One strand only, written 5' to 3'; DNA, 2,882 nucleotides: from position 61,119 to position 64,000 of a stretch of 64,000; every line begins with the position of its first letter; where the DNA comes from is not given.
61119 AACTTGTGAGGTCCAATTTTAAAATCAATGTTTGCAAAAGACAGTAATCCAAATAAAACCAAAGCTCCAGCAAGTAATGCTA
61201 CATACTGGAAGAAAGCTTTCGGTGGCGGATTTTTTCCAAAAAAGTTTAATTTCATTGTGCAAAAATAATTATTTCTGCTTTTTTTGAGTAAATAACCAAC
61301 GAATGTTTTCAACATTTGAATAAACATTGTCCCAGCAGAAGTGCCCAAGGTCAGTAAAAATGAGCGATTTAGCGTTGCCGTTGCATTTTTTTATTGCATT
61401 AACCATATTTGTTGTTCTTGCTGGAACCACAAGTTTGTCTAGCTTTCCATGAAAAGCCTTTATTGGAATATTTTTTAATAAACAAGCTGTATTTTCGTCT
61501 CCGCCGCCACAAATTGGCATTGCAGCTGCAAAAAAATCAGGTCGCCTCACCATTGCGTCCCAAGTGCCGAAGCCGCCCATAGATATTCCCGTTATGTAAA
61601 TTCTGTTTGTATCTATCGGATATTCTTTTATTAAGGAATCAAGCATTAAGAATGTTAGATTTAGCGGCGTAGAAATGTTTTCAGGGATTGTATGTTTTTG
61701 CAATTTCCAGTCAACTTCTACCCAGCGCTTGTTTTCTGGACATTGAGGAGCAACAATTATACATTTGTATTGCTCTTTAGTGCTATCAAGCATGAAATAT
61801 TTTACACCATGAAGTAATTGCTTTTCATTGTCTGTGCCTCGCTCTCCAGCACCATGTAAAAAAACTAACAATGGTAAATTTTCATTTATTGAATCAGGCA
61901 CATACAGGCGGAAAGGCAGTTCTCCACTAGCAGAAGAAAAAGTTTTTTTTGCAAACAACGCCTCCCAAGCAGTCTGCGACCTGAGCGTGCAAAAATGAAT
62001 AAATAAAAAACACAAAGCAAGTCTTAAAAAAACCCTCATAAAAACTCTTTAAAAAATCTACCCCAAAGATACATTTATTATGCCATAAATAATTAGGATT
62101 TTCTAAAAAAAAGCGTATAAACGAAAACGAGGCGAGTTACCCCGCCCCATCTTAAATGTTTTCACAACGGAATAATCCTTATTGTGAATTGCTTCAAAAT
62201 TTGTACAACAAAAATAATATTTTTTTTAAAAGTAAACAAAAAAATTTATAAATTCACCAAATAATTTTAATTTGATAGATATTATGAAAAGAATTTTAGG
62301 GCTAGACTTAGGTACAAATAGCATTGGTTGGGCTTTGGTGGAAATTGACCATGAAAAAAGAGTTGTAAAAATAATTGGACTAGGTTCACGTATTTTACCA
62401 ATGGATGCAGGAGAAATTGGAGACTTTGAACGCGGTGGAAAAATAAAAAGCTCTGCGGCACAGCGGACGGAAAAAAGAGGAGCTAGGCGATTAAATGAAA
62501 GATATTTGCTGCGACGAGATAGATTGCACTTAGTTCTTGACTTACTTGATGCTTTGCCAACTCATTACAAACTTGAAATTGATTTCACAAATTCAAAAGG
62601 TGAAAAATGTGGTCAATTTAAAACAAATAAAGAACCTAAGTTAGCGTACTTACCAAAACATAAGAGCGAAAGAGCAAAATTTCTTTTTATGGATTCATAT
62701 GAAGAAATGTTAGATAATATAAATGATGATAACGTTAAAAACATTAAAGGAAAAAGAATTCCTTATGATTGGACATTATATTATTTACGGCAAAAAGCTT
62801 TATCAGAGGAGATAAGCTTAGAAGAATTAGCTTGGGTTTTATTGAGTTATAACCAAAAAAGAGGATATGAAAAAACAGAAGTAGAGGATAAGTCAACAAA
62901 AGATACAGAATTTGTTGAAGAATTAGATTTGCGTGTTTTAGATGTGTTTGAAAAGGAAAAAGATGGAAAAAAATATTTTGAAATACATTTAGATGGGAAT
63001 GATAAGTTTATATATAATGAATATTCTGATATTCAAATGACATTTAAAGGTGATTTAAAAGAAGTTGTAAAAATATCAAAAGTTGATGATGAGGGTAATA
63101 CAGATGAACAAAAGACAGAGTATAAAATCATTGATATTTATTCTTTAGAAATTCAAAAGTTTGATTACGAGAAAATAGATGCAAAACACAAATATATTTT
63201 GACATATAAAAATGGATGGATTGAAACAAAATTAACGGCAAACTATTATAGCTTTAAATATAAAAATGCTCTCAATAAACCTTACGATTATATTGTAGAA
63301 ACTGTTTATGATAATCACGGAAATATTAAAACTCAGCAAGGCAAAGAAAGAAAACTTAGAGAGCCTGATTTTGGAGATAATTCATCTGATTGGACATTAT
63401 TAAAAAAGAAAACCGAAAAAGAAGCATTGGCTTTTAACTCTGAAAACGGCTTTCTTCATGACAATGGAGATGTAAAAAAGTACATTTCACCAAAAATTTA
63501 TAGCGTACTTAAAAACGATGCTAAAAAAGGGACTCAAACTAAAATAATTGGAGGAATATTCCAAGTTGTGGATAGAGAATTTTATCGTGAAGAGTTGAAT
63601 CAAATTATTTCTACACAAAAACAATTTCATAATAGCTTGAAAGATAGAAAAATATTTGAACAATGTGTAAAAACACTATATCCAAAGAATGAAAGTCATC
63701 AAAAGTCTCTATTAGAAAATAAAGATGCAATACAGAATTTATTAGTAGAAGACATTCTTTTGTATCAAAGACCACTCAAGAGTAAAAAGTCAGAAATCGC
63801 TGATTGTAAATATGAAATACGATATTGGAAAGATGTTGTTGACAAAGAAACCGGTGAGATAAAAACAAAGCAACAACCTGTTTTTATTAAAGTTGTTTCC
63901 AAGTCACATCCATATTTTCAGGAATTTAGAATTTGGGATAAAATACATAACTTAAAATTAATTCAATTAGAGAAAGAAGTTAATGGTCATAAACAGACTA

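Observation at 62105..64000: Edge of a type II CRISPR-Cas locus: open-ended cas9 missing from the ORF track, plus a divergent tracrRNA candidate with its own promoter and terminator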

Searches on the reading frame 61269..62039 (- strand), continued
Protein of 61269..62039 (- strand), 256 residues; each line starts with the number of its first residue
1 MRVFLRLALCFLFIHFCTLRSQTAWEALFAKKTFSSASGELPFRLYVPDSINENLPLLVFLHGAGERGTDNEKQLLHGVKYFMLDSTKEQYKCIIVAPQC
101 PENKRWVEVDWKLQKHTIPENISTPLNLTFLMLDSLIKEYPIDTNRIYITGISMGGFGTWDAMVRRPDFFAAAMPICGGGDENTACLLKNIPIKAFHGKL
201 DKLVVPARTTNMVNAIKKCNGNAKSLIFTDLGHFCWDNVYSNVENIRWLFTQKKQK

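Call 22: find_encoding_contigs(protein=P0026, flank=5000, max_places=1)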
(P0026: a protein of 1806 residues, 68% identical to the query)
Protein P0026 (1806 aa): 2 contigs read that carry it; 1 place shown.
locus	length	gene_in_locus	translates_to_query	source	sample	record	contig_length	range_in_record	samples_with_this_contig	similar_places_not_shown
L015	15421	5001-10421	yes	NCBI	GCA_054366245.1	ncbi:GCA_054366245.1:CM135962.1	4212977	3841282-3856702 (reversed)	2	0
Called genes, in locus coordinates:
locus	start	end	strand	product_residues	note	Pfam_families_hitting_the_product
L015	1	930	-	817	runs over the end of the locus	PF26549:Tricorn_N (faint), PF02129:Peptidase_S15 (faint), PF00326:Peptidase_S9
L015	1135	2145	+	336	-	PF00108:Thiolase_N (faint), PF00195:Chal_sti_synt_N (weak), PF08545:ACP_syn_III, PF08541:ACP_syn_III_C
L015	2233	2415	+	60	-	-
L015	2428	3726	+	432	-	PF07969:Amidohydro_3 (faint), PF01979:Amidohydro_1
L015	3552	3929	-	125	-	-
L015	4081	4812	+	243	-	-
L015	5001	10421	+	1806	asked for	PF16593:Cas9-BH, PF13395:HNH_4, PF18541:RuvC_III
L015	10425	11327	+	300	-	PF01867:Cas_Cas1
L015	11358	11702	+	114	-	PF09827:CRISPR_Cas2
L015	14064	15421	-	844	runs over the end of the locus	PF13620:CarboxypepD_reg, PF13715:CarbopepD_reg_2, PF00593:TonB_dep_Rec_b-barrel, PF14905:OMP_b-brl_3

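Call 55: find_encoding_contigs(protein=P0001, flank=10000, max_places=6)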
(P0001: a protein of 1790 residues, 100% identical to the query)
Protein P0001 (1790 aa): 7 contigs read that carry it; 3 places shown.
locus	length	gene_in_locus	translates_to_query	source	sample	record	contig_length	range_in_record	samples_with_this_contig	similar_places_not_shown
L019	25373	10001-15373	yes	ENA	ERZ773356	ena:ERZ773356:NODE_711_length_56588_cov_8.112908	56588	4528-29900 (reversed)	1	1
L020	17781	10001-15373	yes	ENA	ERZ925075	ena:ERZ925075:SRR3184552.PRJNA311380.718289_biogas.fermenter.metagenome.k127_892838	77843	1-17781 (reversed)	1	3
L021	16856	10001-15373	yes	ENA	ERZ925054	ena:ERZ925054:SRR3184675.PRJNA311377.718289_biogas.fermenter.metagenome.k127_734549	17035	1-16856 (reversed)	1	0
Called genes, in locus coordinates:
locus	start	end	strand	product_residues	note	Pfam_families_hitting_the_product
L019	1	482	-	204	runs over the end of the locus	PF09335:VTT_dom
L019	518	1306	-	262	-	PF01925:TauE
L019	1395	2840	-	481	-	PF00883:Peptidase_M17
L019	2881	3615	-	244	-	PF00226:DnaJ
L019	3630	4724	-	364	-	PF00483:NTP_transferase, PF12804:NTP_transf_3 (weak), PF22640:ManC_GMP_beta-helix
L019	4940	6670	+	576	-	PF00682:HMGL-like, PF02436:PYC_OADA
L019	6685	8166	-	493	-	PF03062:MBOAT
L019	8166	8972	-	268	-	-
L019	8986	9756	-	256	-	PF02230:Abhydrolase_2, PF00326:Peptidase_S9 (weak)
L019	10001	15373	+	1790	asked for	PF16593:Cas9-BH, PF13395:HNH_4, PF18541:RuvC_III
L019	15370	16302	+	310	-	PF01867:Cas_Cas1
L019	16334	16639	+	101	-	PF09827:CRISPR_Cas2, PF20803:PaaX_M (weak)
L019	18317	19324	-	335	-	PF13310:Virulence_RhuM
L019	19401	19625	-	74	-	-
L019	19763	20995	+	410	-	PF01053:Cys_Met_Meta_PP, PF06838:Met_gamma_lyase (weak), PF01212:Beta_elim_lyase (weak), PF00266:Aminotran_5 (faint)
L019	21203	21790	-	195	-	PF01502:PRA-CH, PF01503:PRA-PH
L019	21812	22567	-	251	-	PF00977:His_biosynth, PF01207:Dus (weak), PF02581:TMP-TENI (faint), PF03060:NMO (faint)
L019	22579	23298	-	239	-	PF00977:His_biosynth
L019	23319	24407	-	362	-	PF00475:IGPD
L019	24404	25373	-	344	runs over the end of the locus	PF00155:Aminotran_1_2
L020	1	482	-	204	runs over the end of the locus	PF09335:VTT_dom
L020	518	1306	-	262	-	PF01925:TauE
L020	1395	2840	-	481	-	PF00883:Peptidase_M17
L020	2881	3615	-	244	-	PF00226:DnaJ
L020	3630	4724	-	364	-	PF00483:NTP_transferase, PF12804:NTP_transf_3 (weak), PF22640:ManC_GMP_beta-helix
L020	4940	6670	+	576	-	PF00682:HMGL-like, PF02436:PYC_OADA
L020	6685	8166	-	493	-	PF03062:MBOAT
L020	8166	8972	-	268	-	-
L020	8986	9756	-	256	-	PF02230:Abhydrolase_2, PF00326:Peptidase_S9 (weak)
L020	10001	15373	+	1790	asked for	PF16593:Cas9-BH, PF13395:HNH_4, PF18541:RuvC_III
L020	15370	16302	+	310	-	PF01867:Cas_Cas1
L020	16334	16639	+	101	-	PF09827:CRISPR_Cas2, PF20803:PaaX_M (weak)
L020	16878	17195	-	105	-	-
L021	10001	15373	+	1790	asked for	PF16593:Cas9-BH, PF13395:HNH_4, PF18541:RuvC_III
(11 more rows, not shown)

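Call 62: search_protein_families(library=phrogs, proteins=[L001:433-1440:+, L001:132-356:+, L020:16878-17195:-], max_evalue=0.01)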
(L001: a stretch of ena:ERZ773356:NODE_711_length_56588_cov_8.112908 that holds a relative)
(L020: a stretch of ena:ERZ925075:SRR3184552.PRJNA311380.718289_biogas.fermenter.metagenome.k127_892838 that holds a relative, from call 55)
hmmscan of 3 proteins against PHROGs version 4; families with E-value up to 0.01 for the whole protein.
L001:433-1440:+ (335 aa): 2 families
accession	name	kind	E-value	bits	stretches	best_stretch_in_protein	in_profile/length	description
phrog_8235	-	transcription regulation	0.0019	18.8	1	25-99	7-88/219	anti-repressor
phrog_23341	-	unknown function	0.002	18.6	1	30-122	17-100/252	-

L001:132-356:+ (74 aa): 0 families

L020:16878-17195:- (105 aa): 0 families

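Call 63: search_protein_families(library=padloc, proteins=[L001:433-1440:+, L001:132-356:+, L020:16878-17195:-, L014:10414-11136:+], max_evalue=0.01)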
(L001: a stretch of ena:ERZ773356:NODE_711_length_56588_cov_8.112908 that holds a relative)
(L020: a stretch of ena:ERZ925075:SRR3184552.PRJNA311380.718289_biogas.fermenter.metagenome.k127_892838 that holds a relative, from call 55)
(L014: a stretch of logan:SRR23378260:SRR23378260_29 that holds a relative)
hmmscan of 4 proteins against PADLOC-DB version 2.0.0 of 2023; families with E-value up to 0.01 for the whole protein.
L001:433-1440:+ (335 aa): 40 families (the best 25 are shown)
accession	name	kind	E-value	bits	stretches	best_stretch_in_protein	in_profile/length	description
PDLC04843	PDC-S05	-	6.2e-159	526.5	1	1-331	1-328/330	-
PDLC04853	PDC-S05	-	2.4e-149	495.1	1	1-334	1-334/336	-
PDLC04851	PDC-S05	-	7.6e-134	444.1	1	3-330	7-337/342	-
PDLC04864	PDC-S05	-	1.1e-129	429.6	1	61-334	2-275/277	-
PDLC04852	PDC-S05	-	4.3e-128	425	1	3-332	8-342/346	-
PDLC04868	PDC-S05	-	2.9e-118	392.8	1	1-326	1-330/335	-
PDLC04871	PDC-S05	-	1.7e-105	351.6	1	5-308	130-439/468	-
PDLC04870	PDC-S05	-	7.5e-92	304.5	1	3-207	6-209/214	-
PDLC04876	PDC-S05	-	2.7e-70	233.6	1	3-167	5-171/174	-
PDLC04872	PDC-S05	-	8.5e-58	192.5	1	3-133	3-132/152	-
PDLC04854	PDC-S05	-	8.3e-56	187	1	3-135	3-133/212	-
PDLC04965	PDC-S23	-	3.9e-55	185.5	1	5-147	4-144/327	-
PDLC04964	PDC-S23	-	1.1e-53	180.6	1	6-146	4-145/331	-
PDLC04858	PDC-S05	-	1.3e-51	172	1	1-134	1-130/138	-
PDLC04879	PDC-S05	-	1e-48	164.2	1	4-128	3-125/285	-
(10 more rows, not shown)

L001:132-356:+ (74 aa): 0 families

L020:16878-17195:- (105 aa): 0 families

L014:10414-11136:+ (240 aa): 0 families

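Call 75: list_cluster_members(proteins=[L019:1395-2840:-, L019:4940-6670:+, L019:3630-4724:-])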
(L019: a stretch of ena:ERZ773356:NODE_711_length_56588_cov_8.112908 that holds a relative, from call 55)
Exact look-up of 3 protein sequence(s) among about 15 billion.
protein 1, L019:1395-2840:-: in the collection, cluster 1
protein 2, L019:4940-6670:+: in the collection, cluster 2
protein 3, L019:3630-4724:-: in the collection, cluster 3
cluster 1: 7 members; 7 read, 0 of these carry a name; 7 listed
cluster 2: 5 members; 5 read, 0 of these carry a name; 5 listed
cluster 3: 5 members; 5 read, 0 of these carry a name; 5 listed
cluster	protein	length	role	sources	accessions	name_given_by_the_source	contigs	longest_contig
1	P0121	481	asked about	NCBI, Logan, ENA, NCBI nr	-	-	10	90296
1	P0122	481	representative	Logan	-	-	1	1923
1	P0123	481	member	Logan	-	-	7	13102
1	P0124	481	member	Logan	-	-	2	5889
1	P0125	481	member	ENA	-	-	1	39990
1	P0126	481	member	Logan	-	-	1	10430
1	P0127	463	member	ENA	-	-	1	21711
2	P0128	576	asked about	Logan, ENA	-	-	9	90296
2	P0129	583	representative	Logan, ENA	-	-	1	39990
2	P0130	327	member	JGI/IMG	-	-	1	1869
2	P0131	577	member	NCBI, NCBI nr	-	-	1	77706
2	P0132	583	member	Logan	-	-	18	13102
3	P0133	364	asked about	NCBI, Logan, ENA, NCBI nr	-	-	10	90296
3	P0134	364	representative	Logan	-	-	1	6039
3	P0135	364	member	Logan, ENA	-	-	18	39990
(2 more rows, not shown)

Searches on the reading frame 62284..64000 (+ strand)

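Call 4: search_protein_families(library=pfam, proteins=[window:62284-64000:+], max_evalue=0.01)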
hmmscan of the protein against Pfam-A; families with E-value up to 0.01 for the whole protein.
window:62284-64000:+ (572 aa): 1 family
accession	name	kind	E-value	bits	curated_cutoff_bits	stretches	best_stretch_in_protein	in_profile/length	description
PF16593.10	Cas9-BH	-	6.8e-09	35.7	26.3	1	61-95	1-32/33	Bridge helix of CRISPR-associated endonuclease Cas9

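Call 59: predict_structure(alignment_id=A2)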
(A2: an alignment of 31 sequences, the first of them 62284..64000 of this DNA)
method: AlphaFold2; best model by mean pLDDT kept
length: 572 residues; sequences in the alignment: 31
mean_pLDDT: 64.0   pTM: 0.50
mean pLDDT of the five models: 64.0, 64.0, 62.3, 60.4, 59.3
residues with pLDDT >= 90: 86; 70-90: 165; 50-70: 132; < 50: 189
segments of 3 or more residues with pLDDT < 50: 1-15, 34-49, 51-89, 115-118, 190-205, 420-430, 464-468, 480-514, 525-527, 532-565, 569-572
pLDDT, mean of each block of 10 residues (from residue 1): 33 44 64 45 44 36 36 36 46 61 53 50 62 83 87 79 82 81 65 34 55 86 90 87 91 90 85 83 93 89 91 86 85 92 91 86 72 73 75 68 69 72 43 62 73 53 48 57 43 35 34 52 50 45 43 37 47 38
secondary structure, 60 per line:
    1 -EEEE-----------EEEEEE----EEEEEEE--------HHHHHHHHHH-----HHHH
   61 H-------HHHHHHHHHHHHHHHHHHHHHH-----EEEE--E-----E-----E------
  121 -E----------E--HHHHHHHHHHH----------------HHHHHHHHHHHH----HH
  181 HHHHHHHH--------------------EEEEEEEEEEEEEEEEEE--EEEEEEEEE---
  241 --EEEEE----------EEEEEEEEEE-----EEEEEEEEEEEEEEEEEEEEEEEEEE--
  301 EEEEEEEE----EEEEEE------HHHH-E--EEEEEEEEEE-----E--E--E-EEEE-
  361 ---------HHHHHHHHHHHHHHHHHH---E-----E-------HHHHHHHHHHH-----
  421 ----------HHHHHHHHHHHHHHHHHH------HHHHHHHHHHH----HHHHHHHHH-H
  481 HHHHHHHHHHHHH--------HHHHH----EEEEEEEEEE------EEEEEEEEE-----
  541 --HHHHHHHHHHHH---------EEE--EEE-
elements in order: E2-5 E17-22 E27-33 H42-51 H57-61 H69-90 E96-99 H136-146 H163-174 H179-188 E209-226 E229-237 E243-247 E258-267 E273-298 E301-308 E313-318 H325-328 E333-342 E356-359 H370-387 H405-415 H431-448 H455-465 H470-478 H480-493 H502-506 E511-520 E527-535 H543-554 E564-566 E569-571

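Call 64: fold_search(model_id=the predicted structure, library=pdb)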
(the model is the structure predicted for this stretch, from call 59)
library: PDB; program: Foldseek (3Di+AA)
matches with E <= 10: 564; with E <= 0.001: 3
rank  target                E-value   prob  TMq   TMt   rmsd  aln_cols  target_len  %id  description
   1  8wr4_B                4.2e-21  1.00  0.30  0.14  22.4       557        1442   31  Structure of CbCas9-PcrIIC1 complex bound to 62-bp DNA substrate (non-targeting complex) (released 2024-06-05)
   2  8wmm_A                2.1e-20  1.00  0.28  0.16  22.7       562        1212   31  Structure of CbCas9-PcrIIC1 complex bound to 28-bp DNA substrate (20-nt complementary) (released 2024-06-05)
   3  8iyq_A                3.9e-20  1.00  0.31  0.17  22.3       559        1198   32  Structure of CbCas9 bound to 20-nucleotide complementary DNA substrate (released 2024-06-05)
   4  1h9m_A                5.2e-03  0.75  0.08  0.23  14.7       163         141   14  Two crystal structures of the cytoplasmic molybdate-binding protein ModG suggest a novel cooperative binding mechanism (released 2001-05-11)
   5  1o7l_B                8.7e-03  0.28  0.09  0.15  16.5       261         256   11  Molybdate-activated form of ModE from Escherichia coli (released 2003-02-20)
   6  1o7l_D                9.2e-03  0.38  0.08  0.15  15.7       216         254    9  Molybdate-activated form of ModE from Escherichia coli (released 2003-02-20)
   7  1h9j                  1.1e-02  0.63  0.08  0.23  15.5       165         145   14  Two crystal structures of the cytoplasmic molybdate-binding protein ModG suggest a novel cooperative binding mechanism a (released 2001-05-11)
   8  1b9m_A                1.3e-02  0.38  0.10  0.18  16.1       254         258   11  REGULATOR FROM ESCHERICHIA COLI (released 2000-03-15)
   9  1b9n_A                1.5e-02  0.38  0.08  0.14  17.5       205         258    9  REGULATOR FROM ESCHERICHIA COLI (released 2000-03-15)
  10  1o7l_A                1.5e-02  0.25  0.08  0.14  17.4       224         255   10  Molybdate-activated form of ModE from Escherichia coli (released 2003-02-20)
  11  1h9k                  1.6e-02  0.57  0.08  0.23  15.1       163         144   14  Two crystal structures of the cytoplasmic molybdate-binding protein ModG suggest a novel cooperative binding mechanism a (released 2001-05-11)
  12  1h9s_B                2.3e-02  0.51  0.08  0.23  14.7       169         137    9  Molybdate bound complex of Dimop domain of ModE from E.coli (released 2001-06-19)
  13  3b6y_B                2.5e-02  0.38  0.09  0.16  15.9       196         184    9  Crystal Structure of the Second HIN-200 Domain of Interferon-Inducible Protein 16 (released 2007-11-13)
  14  8zx1_D                2.6e-02  0.60  0.09  0.13  14.3       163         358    8  Cryo-EM structure of E.coli spermidine transporter PotABC in nanodisc (released 2024-10-09)
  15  3b6y_A                2.9e-02  0.38  0.09  0.17  15.6       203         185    8  Crystal Structure of the Second HIN-200 Domain of Interferon-Inducible Protein 16 (released 2007-11-13)
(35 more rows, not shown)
